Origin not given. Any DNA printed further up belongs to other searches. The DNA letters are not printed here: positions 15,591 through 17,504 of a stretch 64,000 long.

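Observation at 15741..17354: Orphan 537-aa protein after hsdR with a C-terminal Rx5H motif (possible HEPN-type effector)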

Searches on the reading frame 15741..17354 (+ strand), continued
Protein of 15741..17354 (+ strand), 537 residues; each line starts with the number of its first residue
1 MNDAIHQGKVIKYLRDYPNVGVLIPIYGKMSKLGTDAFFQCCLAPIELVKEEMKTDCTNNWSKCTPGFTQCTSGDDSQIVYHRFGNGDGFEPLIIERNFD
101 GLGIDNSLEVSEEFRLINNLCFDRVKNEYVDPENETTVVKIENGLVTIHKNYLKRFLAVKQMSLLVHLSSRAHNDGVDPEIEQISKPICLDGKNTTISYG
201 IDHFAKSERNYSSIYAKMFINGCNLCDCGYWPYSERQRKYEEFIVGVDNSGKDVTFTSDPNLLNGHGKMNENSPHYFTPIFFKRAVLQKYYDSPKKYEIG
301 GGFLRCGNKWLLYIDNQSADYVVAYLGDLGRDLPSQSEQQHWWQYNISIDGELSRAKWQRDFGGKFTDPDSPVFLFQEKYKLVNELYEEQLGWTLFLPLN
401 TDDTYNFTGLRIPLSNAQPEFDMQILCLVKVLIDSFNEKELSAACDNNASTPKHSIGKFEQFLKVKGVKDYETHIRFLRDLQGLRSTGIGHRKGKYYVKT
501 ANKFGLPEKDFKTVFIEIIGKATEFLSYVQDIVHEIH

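Call 56: get_annotated_region(hit=H10, flank=5000)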
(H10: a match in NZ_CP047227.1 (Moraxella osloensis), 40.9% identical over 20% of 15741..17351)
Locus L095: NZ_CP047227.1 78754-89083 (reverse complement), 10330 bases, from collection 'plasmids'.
description: Moraxella osloensis strain YV1 plasmid p1, complete sequence
organism: Moraxella osloensis (NCBI taxid 34062)
taxonomy: Bacteria; Pseudomonadota; Gammaproteobacteria; Moraxellales; Moraxellaceae; Moraxella; Moraxella osloensis
host: -; source: whole organism,activated sludge; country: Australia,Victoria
typing (MOB-suite, as given by PLSDB): non-mobilizable; replicon rep_cluster_892
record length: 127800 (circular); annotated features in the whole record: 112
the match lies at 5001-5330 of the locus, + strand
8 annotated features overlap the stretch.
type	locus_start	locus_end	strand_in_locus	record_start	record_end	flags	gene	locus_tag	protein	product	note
CDS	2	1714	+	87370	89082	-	-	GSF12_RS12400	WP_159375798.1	IS66 family transposase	-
CDS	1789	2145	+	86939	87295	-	tnpB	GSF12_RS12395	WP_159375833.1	IS66 family insertion sequence element accessory protein TnpB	-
CDS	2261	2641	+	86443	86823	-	-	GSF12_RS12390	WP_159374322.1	helix-turn-helix domain-containing protein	-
CDS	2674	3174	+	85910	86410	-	-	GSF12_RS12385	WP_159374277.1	IS630 family transposase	-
CDS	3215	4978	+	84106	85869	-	-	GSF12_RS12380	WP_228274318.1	IS66 family transposase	-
CDS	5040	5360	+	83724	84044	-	-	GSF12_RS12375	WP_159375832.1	hypothetical protein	-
CDS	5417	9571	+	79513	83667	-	-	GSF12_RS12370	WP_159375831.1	hypothetical protein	-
CDS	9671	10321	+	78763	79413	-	-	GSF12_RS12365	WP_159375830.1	hypothetical protein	-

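Call 57: get_annotated_region(hit=H9, flank=4000)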
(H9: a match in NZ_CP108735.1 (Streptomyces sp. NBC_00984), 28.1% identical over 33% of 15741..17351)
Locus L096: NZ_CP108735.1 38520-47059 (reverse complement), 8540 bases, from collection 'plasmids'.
description: Streptomyces sp. NBC_00984 plasmid unnamed1, complete sequence
organism: Streptomyces sp. NBC_00984 (NCBI taxid 2903700)
taxonomy: Bacteria; Actinomycetota; Actinomycetes; Kitasatosporales; Streptomycetaceae; Streptomyces; Streptomyces sp. NBC 00984
host: -; source: -; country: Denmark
typing (MOB-suite, as given by PLSDB): mobilizable; relaxase MOBF,MOBP
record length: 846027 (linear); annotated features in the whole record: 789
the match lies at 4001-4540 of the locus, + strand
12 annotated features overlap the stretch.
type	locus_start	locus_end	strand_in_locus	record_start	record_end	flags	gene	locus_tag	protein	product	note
CDS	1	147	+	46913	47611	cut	-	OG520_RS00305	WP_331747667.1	iron-containing redox enzyme family protein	-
CDS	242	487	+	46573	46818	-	-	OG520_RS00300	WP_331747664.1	hypothetical protein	-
CDS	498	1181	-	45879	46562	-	-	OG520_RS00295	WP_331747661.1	hypothetical protein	-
CDS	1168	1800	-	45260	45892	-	-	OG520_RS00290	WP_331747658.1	hypothetical protein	-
CDS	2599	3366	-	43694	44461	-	-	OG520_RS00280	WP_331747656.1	IPT/TIG domain-containing protein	-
CDS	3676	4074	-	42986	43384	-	-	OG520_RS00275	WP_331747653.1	hypothetical protein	-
CDS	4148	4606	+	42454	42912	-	-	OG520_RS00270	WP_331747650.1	hypothetical protein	-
CDS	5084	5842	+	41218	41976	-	-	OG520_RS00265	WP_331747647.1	IS6 family transposase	-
CDS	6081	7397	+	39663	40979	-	-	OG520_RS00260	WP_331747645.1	ice-binding family protein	-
CDS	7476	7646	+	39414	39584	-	-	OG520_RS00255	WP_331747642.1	hypothetical protein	-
CDS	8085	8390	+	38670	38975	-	-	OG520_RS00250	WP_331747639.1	transposase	GO:0006313 - DNA transposition [Evidence IEA]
CDS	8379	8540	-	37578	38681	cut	-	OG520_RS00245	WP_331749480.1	IS30 family transposase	-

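Call 58: get_annotated_region(hit=H6, flank=4000)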
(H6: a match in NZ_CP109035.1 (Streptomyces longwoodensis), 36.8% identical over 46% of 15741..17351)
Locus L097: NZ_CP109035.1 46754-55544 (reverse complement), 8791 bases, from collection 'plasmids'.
description: Streptomyces longwoodensis strain NBC 00651 plasmid unnamed1, complete sequence
organism: Streptomyces longwoodensis (NCBI taxid 68231)
taxonomy: Bacteria; Actinomycetota; Actinomycetes; Kitasatosporales; Streptomycetaceae; Streptomyces; Streptomyces longwoodensis
host: -; source: -; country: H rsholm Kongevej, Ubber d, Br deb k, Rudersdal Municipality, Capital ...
typing (MOB-suite, as given by PLSDB): non-mobilizable; replicon rep_cluster_1974,rep_cluster_43
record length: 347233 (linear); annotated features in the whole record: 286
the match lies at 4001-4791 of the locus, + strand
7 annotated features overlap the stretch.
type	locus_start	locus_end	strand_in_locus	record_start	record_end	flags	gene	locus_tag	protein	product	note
CDS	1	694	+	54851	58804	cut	-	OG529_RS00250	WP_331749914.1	hypothetical protein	-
CDS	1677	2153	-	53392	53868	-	-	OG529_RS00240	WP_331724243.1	hypothetical protein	-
CDS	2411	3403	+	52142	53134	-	-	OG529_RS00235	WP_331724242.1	helix-turn-helix domain-containing protein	GO:0006355 - regulation of DNA-templated transcription [Evidence IEA]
CDS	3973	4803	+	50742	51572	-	-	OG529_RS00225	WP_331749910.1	hypothetical protein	-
CDS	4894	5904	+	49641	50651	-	-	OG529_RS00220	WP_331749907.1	DUF4238 domain-containing protein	-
CDS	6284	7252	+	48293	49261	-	-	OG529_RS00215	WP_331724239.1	hypothetical protein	-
CDS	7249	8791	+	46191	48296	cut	-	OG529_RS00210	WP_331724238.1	hypothetical protein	-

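Call 59: fold_search(model_id=the predicted structure, library=viral)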
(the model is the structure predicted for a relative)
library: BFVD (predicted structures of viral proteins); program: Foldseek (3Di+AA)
matches with E <= 10: 597; with E <= 0.001: 0
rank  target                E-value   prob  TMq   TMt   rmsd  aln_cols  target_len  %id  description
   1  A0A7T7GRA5            2.2e-02  0.12  0.09  0.12  22.9       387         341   10  (no name in the UniProt tables at hand)
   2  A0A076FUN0            5.2e-02  0.14  0.08  0.11  31.5       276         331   12  Fiber 1 [Lizard adenovirus 2]
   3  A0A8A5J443            1.8e-01  0.13  0.07  0.18  17.3       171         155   18  (no name in the UniProt tables at hand)
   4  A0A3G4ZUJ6            1.9e-01  0.08  0.10  0.12  31.0       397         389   11  Uncharacterized protein [Edafosvirus sp.]
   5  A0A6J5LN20            2.2e-01  0.04  0.07  0.10  21.4       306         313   11  Uncharacterized protein [uncultured Caudovirales phage]
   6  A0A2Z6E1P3            2.2e-01  0.04  0.08  0.05  23.6       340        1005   11  Replication protein 1a [Peanut stunt virus]
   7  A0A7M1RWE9            2.3e-01  0.04  0.09  0.10  23.8       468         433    9  AAA+ ATPase domain-containing protein [uncultured phage cr10_1]
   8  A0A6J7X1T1            2.7e-01  0.05  0.06  0.08  20.3       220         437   11  Major capsid protein Gp5 [uncultured Caudovirales phage]
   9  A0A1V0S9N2            2.9e-01  0.09  0.08  0.18  18.5       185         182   13  Peroxisomal biogenesis factor 11 PEX11 [Catovirus CTV1]
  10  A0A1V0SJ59            3.0e-01  0.13  0.06  0.07  21.0       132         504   14  AAA family ATPase [Klosneuvirus KNV1]
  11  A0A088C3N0            3.0e-01  0.08  0.08  0.14  12.3       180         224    9  (no name in the UniProt tables at hand)
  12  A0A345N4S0            3.0e-01  0.03  0.10  0.12  30.6       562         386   12  (no name in the UniProt tables at hand)
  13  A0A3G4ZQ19            3.2e-01  0.07  0.07  0.09  22.4       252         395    8  ATPase AAA-type core domain-containing protein [Barrevirus sp.]
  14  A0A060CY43            3.3e-01  0.03  0.07  0.06  22.0       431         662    6  Putative major envelope glycoprotein [Bovine gammaherpesvirus 6]
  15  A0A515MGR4            3.7e-01  0.18  0.12  0.27  12.8       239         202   10  (no name in the UniProt tables at hand)
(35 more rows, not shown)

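Call 69: search_protein_families(library=padloc, alignment_id=A4, max_evalue=1)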
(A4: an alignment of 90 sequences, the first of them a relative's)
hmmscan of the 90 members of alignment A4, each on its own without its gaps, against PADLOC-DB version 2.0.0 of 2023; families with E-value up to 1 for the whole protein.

A. member 1, P0001 (537 aa): 0 families

B. families by the number of members that match (of 90 scanned): 4 families
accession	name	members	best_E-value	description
PDLC00334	PtuB1|PtuB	1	0.0066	Unknown function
PDLC03298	MTase_II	1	0.02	Type II methyltransferase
PDLC02878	DpdH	1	0.052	DpdH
PDLC01504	Csm2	1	0.18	CAS-III-D; effector_SS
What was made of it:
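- On Known or candidate defence systems in PADLOC-DB v2: Only four scattered single hits at E 0.007-0.18 appeared among 90 members (call 69).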

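Call 74: search_protein_families(library=padloc, alignment_id=A6, max_evalue=0.00001)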
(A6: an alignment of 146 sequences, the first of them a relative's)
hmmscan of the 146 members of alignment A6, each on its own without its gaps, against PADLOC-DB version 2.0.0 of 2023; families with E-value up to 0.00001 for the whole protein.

A. member 1, L014:6722-8194:+ (491 aa): 0 families

B. families by the number of members that match (of 146 scanned): 328 families (the first 25 are shown)
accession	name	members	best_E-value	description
PDLC04134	mad2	11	3.7e-43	mads_2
PDLC03022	MTase_I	3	2.9e-276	Type I methyltransferase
PDLC03035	MTase_I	3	8.4e-258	Type I methyltransferase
PDLC03019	MTase_I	3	1.4e-210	Type I methyltransferase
PDLC03020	MTase_I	3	3.1e-193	Type I methyltransferase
PDLC04795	PDC-S02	3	1.2e-123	-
PDLC03027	MTase_I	3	3.4e-116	Type I methyltransferase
PDLC03240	MTase_II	3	1.6e-109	Type II methyltransferase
PDLC04831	PDC-S02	3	4.9e-105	-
PDLC04803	PDC-S02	3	9.1e-96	-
PDLC04822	PDC-S02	3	4e-92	-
PDLC04807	PDC-S02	3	3.8e-91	-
PDLC04810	PDC-S02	3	6.9e-91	-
PDLC03031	MTase_I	3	6.1e-89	Type I methyltransferase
PDLC03032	MTase_I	3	2.5e-82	Type I methyltransferase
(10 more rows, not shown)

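Call 75: search_protein_families(library=pfam, alignment_id=A6, max_evalue=0.00001)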
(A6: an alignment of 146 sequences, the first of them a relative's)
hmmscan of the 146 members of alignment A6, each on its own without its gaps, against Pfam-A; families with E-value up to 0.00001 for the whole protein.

A. member 1, L014:6722-8194:+ (491 aa): 0 families

B. families by the number of members that match (of 146 scanned): 148 families (the first 25 are shown)
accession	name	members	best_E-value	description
PF05958.17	tRNA_U5-meth_tr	6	3.2e-22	tRNA (Uracil-5-)-methyltransferase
PF13847.12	Methyltransf_31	6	9e-15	Methyltransferase domain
PF01938.26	TRAM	6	1.5e-13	TRAM domain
PF07508.19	Recombinase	4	4.6e-25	Recombinase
PF13408.12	Zn_ribbon_recom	4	4.9e-12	Recombinase zinc beta ribbon domain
PF13649.12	Methyltransf_25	4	1.5e-11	Methyltransferase domain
PF05175.20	MTS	4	2.3e-08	Methyltransferase small domain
PF03602.21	Cons_hypoth95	4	5.7e-06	Conserved hypothetical protein 95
PF02384.22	N6_Mtase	3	3.8e-109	N-6 DNA Methylase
PF00270.35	DEAD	3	5.4e-51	DEAD/DEAH box helicase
PF17761.7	DUF1016_N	3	5.1e-42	DUF1016 N-terminal domain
PF12161.14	HsdM_N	3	1.1e-29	HsdM N-terminal domain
PF04851.21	ResIII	3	6.9e-20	Type III restriction enzyme, res subunit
PF01381.28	HTH_3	3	4.2e-11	Helix-turn-helix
PF02475.24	TRM5-TYW2_MTfase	3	4.8e-10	TRM5/TYW2 methyltransferase domain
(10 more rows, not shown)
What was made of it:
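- Among 146 ORFs within 2.5 kb in 35 genome loci there are 7 DNA methyltransferases, 3 ResIII, 3 DUF1016, 2 GmrSD_N and 4 serine recombinases (calls 74, 75).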

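Call 83: search_protein_families(library=padloc, proteins=[L023:1637-2320:+, L013:11830-13647:+, L088:7665-8279:+, L088:11645-12802:+, L005:9488-9958:+, L005:11633-11965:+], max_evalue=0.001)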
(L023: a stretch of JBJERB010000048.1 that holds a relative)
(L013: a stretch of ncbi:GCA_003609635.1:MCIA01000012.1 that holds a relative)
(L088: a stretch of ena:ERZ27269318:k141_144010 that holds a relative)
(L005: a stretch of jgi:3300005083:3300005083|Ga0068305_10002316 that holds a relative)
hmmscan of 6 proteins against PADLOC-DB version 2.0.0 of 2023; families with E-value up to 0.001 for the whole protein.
L023:1637-2320:+ (228 aa): 0 families

L013:11830-13647:+ (606 aa): 2 families
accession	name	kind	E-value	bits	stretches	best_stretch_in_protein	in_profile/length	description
PDLC04388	PDC-M06B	-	8.1e-06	23.9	1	6-61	80-135/174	-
PDLC03037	MTase_I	-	0.00056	16.2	1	11-57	18-64/751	Type I methyltransferase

L088:7665-8279:+ (205 aa): 0 families

L088:11645-12802:+ (386 aa): 23 families
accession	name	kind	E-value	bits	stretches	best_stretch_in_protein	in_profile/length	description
PDLC02599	DrmC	-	2.3e-27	93.9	1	16-341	16-327/387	DrmC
PDLC03829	ZacB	-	2.6e-13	47.7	1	20-126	225-339/586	-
PDLC02614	DrmC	-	2.5e-12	44.8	1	13-136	25-148/153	DrmC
PDLC03922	MkoB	-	4.2e-09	34.2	1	8-132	310-439/610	-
PDLC03924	MkoC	-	1.3e-08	31.4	1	8-107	991-1099/1136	-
PDLC02585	DrmC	-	5.7e-08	30.6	1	13-141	109-247/253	DrmC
PDLC02589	DrmC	-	6.8e-08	30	1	86-142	203-257/264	DrmC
PDLC02607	DrmC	-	4.8e-07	27.3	1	86-140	202-255/265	DrmC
PDLC02611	DrmC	-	5.6e-07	27.8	1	28-140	19-131/138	DrmC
PDLC02587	DrmC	-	1.2e-06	25.7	1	87-140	205-257/267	DrmC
PDLC02597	DrmC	-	1.5e-06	26.3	1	85-141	183-234/242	DrmC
PDLC02616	DrmC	-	2.9e-06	25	1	51-139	122-216/224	DrmC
PDLC02606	DrmC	-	5.6e-06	24.2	1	81-140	117-175/182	DrmC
PDLC02595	DrmC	-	1e-05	23.4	1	38-140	151-260/269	DrmC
PDLC02591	DrmC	-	1.4e-05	22.4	1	81-140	194-252/260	DrmC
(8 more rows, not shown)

L005:9488-9958:+ (157 aa): 1 family
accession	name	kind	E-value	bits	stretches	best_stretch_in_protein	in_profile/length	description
PDLC00662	HmaC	-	2.4e-13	47.2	1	13-143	803-917/941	AAA+ ATPase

L005:11633-11965:+ (111 aa): 0 families

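Call 87: list_cluster_members(proteins=[P0097, P0118, P0016, P0117])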
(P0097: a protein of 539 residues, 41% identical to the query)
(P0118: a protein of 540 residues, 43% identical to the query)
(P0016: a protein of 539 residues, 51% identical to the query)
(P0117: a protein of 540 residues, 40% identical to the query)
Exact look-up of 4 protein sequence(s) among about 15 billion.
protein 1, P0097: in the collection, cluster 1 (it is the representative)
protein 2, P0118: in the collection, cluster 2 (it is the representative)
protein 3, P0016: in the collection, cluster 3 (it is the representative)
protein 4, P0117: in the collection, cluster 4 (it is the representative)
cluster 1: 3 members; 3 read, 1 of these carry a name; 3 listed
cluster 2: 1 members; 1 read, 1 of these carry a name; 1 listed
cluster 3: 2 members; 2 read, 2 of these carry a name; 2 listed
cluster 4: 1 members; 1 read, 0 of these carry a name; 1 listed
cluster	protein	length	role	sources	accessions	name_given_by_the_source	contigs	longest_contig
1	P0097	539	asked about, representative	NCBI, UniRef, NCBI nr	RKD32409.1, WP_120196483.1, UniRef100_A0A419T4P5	hypothetical protein [Lacrimispora algidixylanolytica] | Uncharacterized protein n=1 Tax=Lacrimispora algidixylanolytica TaxID=94868 ...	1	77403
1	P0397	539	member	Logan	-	-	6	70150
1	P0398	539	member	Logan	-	-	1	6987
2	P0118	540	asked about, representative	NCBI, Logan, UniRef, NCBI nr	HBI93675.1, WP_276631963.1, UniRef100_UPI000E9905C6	MAG TPA: hypothetical protein DDY58_15360 [Terrisporobacter glycolicus] | hypothetical protein n=1 Tax=Terrisporobacter TaxID=1505652 RepID=UPI000E9905C6 | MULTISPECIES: hypothetical protein [Terrisporobacter]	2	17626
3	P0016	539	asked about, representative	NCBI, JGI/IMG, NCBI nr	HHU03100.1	MAG TPA: hypothetical protein GXZ91_08245 [Christensenellaceae bacterium] | hypothetical protein [Christensenellaceae bacterium]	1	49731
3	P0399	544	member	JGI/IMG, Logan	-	hypothetical protein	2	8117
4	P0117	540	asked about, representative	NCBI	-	-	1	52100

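Call 92: find_encoding_contigs(protein=P0176, flank=6000, max_places=3)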
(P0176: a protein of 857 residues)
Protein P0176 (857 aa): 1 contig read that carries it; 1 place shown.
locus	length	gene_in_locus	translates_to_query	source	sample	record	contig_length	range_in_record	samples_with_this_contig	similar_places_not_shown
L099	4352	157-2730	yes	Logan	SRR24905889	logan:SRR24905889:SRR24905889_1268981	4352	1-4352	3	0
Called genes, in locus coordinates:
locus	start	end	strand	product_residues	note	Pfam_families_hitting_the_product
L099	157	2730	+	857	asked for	PF01048:PNP_UDP_1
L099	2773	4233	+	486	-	-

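Call 93: find_encoding_contigs(protein=P0211, flank=6000, max_places=3)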
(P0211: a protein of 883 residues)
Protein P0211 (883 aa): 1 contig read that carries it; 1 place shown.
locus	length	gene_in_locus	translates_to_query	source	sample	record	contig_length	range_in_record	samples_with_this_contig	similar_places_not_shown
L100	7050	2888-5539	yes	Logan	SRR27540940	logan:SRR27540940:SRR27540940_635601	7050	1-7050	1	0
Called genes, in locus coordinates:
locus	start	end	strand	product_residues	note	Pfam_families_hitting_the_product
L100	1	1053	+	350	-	?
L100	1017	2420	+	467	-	PF01420:Methylase_S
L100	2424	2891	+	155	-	PF17761:DUF1016_N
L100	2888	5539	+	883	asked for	PF03235:GmrSD_N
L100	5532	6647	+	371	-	PF13175:AAA_15, PF13304:AAA_21, PF13175:AAA_15, PF12476:DUF3696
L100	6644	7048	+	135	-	?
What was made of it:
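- One homolog is fused to GmrSD_N inside a type I R-M operon (call 93).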
